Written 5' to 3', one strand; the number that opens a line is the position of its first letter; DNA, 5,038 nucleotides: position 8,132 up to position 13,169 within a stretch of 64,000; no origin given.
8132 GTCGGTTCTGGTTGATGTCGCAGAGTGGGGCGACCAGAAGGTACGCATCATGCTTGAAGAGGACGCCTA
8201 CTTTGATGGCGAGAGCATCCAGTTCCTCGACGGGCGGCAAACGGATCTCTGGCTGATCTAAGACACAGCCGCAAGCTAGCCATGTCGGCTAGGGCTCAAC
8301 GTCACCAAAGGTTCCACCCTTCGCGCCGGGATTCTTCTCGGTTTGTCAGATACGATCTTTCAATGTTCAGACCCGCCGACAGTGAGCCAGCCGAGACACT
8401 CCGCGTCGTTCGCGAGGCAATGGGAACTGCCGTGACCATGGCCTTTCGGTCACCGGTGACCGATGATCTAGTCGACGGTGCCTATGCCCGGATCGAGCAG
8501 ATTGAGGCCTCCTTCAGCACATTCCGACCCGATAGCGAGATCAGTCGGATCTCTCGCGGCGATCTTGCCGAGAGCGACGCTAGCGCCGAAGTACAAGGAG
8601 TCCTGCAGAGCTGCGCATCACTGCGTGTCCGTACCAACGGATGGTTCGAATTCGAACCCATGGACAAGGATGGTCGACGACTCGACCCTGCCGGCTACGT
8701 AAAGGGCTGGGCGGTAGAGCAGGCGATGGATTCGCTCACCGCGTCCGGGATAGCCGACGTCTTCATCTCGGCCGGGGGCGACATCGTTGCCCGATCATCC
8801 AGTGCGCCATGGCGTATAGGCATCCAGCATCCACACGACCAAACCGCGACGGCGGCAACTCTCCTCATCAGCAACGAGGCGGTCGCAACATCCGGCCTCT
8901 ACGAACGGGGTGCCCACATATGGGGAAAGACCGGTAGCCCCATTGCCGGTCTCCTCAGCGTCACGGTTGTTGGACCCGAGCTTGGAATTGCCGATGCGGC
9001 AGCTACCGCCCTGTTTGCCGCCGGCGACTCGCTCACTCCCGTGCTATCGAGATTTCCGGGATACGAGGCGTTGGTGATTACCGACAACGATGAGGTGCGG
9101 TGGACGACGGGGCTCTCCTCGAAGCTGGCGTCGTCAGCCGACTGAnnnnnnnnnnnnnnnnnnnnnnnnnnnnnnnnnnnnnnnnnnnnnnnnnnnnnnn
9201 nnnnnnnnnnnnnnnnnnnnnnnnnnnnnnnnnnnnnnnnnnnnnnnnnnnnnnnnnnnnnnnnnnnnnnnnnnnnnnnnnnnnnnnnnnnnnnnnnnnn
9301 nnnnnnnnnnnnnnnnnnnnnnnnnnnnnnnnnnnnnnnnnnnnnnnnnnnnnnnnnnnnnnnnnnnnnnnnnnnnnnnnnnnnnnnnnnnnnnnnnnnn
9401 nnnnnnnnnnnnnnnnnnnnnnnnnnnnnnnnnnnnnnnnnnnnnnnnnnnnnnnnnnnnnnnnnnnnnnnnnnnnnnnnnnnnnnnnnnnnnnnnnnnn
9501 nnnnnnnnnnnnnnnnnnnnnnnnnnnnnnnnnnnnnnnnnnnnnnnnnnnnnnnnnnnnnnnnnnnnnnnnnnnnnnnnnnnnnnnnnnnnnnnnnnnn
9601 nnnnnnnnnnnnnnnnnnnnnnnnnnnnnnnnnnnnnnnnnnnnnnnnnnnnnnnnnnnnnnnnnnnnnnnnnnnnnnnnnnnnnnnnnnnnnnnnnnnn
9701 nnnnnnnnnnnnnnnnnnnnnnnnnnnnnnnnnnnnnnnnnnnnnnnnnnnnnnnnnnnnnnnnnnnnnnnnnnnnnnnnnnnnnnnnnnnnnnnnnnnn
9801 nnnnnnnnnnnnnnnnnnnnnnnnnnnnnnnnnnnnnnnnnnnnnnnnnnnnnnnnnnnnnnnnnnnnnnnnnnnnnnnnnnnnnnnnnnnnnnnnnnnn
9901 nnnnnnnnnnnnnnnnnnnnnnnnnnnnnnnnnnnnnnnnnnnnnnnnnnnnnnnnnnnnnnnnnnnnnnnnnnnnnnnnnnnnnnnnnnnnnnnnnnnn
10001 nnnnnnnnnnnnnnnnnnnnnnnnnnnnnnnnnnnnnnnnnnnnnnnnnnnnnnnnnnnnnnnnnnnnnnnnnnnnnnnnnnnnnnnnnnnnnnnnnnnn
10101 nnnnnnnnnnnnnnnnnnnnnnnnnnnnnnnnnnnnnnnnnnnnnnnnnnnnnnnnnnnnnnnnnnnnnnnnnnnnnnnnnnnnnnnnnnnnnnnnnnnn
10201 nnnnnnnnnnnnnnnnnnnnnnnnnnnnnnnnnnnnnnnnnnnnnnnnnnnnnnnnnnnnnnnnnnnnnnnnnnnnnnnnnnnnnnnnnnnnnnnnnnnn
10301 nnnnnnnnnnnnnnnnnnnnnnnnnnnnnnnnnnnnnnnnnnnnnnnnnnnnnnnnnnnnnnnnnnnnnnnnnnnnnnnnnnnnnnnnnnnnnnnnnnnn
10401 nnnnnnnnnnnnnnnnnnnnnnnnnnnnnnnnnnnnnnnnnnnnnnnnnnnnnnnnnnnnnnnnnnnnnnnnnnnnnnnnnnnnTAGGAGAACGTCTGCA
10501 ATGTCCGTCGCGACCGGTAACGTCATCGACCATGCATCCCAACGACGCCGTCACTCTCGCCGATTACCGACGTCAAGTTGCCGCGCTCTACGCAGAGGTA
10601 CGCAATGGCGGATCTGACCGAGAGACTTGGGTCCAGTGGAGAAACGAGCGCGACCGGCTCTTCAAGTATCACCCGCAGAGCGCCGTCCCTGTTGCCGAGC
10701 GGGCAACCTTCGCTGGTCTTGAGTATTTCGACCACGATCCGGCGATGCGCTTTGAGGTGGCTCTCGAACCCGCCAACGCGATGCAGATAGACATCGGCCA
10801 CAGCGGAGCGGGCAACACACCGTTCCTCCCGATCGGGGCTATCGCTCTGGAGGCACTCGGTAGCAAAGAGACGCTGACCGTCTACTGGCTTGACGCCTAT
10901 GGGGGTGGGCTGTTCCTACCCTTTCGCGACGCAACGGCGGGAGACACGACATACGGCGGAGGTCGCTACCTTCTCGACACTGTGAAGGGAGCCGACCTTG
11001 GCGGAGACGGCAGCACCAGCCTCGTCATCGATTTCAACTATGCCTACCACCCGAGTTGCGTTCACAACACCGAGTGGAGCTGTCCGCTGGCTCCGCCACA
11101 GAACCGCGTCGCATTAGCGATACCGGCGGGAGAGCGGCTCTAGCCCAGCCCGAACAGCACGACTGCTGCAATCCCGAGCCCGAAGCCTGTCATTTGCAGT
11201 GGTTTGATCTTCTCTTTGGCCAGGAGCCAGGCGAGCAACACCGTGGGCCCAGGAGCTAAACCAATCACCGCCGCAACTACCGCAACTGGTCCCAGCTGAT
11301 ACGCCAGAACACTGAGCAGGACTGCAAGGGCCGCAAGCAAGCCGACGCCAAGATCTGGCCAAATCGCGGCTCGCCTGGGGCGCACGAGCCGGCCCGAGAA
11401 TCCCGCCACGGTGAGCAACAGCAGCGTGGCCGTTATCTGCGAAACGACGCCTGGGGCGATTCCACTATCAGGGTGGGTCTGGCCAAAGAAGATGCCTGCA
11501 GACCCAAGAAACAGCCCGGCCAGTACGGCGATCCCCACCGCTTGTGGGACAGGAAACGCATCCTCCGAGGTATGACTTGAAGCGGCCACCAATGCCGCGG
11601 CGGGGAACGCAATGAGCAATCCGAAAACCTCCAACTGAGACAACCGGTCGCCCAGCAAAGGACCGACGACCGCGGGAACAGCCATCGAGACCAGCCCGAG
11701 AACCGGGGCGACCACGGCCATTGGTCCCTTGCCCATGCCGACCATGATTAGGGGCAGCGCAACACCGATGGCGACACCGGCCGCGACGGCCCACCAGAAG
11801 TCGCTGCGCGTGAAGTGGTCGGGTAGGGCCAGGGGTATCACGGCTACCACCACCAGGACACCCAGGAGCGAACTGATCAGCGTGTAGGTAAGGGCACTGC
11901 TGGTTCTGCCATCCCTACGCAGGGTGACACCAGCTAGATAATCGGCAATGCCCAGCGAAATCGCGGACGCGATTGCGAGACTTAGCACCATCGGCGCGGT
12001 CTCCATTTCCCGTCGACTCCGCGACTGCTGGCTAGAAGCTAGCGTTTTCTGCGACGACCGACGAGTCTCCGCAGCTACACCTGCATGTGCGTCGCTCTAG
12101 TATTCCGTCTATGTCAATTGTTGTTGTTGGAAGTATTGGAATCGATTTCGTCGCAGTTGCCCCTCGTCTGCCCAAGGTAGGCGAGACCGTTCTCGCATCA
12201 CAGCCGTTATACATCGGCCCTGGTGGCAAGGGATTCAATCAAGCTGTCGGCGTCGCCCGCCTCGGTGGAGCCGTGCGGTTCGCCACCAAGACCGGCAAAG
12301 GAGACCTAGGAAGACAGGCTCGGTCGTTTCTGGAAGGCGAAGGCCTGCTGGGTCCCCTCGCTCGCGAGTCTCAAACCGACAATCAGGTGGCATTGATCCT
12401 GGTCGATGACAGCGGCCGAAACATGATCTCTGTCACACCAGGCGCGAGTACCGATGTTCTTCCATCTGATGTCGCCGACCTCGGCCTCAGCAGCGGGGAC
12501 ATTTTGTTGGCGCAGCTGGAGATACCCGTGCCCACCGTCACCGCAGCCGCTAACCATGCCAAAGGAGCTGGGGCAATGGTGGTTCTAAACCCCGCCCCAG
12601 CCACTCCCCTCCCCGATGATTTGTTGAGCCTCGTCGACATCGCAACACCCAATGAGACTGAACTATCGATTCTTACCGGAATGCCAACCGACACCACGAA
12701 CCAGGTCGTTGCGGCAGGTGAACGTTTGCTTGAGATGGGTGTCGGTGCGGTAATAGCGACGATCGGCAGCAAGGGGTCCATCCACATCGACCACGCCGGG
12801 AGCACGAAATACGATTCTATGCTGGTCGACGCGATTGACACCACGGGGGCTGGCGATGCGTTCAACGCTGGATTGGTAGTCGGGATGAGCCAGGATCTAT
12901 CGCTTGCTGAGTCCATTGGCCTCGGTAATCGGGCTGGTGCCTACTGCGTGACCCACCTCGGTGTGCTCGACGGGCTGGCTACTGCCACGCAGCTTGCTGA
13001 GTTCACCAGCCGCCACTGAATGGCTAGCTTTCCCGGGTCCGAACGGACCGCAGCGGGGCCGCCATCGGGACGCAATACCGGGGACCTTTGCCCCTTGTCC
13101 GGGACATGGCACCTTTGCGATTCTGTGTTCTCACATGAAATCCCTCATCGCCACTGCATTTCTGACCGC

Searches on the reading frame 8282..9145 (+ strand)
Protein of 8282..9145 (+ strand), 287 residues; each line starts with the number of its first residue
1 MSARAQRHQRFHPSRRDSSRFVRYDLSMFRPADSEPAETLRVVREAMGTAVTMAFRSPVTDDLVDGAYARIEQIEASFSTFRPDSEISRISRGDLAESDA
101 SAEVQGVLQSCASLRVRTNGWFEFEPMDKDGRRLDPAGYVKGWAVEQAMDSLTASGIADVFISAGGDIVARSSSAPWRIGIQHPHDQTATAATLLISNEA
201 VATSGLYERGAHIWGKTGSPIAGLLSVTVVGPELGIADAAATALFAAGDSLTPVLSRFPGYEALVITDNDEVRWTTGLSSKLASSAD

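Call 52: search_protein_families(library=pfam, proteins=[window:8282-9145:+], max_evalue=0.00001)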
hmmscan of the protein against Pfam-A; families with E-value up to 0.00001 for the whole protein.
window:8282-9145:+ (287 aa): 1 family
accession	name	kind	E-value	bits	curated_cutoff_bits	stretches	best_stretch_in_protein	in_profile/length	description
PF02424.20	ApbE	-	2.1e-38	132.8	25.6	2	129-250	120-249/266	ApbE family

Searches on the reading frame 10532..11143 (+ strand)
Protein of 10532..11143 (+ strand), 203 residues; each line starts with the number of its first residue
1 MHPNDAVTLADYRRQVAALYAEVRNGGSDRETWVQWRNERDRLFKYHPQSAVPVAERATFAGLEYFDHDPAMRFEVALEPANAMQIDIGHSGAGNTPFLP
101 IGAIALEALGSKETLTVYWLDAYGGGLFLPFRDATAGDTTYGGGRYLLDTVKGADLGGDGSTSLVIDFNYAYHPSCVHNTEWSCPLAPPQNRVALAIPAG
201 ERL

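Call 52: search_protein_families(library=pfam, proteins=[window:10532-11143:+], max_evalue=0.00001)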
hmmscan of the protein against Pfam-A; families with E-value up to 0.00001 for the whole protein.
window:10532-11143:+ (203 aa): 1 family
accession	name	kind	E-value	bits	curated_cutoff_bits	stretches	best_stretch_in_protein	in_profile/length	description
PF07920.16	DUF1684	-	1.8e-38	132.4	25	1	59-202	2-139/139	Protein of unknown function (DUF1684)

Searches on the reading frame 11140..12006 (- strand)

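Call 52: search_protein_families(library=pfam, proteins=[window:11140-12006:-], max_evalue=0.00001)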
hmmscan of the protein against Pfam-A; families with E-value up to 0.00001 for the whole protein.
window:11140-12006:- (288 aa): 1 family
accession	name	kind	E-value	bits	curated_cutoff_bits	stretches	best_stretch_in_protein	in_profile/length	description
PF00892.27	EamA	-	1.2e-11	45.5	28.2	1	159-285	6-133/135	EamA-like transporter family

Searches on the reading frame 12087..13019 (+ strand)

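Call 53: search_protein_families(library=pfam, proteins=[window:12087-13019:+], max_evalue=0.00001)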
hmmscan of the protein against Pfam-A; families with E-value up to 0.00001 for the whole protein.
window:12087-13019:+ (310 aa): 2 families
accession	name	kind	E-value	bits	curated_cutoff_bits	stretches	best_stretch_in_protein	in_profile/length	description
PF00294.29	PfkB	-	2.8e-52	178.4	25.8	1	10-295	3-297/302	pfkB family carbohydrate kinase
PF08543.17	Phos_pyr_kin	-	2.3e-10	40.7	27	1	172-279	109-223/246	Phosphomethylpyrimidine kinase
